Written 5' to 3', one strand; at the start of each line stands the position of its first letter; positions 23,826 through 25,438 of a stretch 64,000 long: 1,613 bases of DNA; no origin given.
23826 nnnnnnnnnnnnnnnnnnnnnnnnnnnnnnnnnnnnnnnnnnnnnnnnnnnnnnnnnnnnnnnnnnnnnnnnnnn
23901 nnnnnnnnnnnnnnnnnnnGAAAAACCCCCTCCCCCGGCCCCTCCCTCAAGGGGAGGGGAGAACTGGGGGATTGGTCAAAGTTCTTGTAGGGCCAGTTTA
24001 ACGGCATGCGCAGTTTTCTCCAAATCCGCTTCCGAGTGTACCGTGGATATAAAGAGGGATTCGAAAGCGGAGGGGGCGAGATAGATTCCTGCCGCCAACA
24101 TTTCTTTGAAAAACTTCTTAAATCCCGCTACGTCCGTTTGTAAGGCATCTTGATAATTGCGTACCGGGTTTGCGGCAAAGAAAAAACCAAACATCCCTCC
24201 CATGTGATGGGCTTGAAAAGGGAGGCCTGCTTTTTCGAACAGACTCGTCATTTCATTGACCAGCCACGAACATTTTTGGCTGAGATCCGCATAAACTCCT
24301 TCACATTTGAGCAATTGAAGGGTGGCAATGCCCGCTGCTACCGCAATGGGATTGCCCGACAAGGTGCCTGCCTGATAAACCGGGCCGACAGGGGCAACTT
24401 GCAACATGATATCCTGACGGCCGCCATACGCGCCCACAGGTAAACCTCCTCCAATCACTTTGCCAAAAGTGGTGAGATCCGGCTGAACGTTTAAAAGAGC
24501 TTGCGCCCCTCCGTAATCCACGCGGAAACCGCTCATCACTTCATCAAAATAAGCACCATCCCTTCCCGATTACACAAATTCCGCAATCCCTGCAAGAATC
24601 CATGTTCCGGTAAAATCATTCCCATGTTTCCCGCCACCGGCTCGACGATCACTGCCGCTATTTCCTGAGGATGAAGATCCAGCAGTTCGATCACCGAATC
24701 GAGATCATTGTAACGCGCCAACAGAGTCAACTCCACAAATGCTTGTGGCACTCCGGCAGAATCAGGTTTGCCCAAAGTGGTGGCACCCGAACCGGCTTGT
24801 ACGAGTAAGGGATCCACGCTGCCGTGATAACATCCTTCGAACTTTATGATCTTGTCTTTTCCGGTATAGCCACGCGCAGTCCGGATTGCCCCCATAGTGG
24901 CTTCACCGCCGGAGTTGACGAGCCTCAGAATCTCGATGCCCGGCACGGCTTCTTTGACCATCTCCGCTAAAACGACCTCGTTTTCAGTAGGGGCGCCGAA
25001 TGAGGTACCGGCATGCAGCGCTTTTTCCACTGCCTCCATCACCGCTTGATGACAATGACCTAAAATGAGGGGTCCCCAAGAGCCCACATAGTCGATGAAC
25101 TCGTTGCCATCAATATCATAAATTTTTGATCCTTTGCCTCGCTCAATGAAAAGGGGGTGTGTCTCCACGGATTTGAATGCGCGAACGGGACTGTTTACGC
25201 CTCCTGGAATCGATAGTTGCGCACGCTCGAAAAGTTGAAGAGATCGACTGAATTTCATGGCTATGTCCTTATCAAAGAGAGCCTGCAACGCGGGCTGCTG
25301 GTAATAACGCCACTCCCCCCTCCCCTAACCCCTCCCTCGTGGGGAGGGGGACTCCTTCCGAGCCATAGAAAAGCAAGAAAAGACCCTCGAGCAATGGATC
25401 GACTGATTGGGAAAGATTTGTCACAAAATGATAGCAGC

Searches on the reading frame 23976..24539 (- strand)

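Call 6: search_protein_families(library=pfam, proteins=[window:23976-24539:-])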
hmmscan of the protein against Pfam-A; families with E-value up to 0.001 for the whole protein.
window:23976-24539:- (187 aa): 1 family
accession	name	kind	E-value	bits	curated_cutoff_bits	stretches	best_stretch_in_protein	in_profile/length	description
PF00202.27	Aminotran_3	-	1.7e-18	66.9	30.5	1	15-158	247-375/403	Aminotransferase class-III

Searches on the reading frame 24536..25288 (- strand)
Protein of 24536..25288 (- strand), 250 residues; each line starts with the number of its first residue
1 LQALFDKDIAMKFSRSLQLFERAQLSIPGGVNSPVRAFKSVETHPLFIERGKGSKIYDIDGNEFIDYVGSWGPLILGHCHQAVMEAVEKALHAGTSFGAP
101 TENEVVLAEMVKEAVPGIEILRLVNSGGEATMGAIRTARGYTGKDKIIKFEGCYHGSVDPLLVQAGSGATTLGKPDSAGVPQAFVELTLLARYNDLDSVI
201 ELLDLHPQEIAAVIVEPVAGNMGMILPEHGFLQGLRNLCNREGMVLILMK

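Call 6: search_protein_families(library=pfam, proteins=[window:24536-25288:-])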
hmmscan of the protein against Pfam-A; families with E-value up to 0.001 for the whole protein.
window:24536-25288:- (250 aa): 1 family
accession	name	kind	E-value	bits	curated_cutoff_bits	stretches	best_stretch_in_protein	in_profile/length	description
PF00202.27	Aminotran_3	-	6.4e-46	157.3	30.5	1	43-247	8-228/403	Aminotransferase class-III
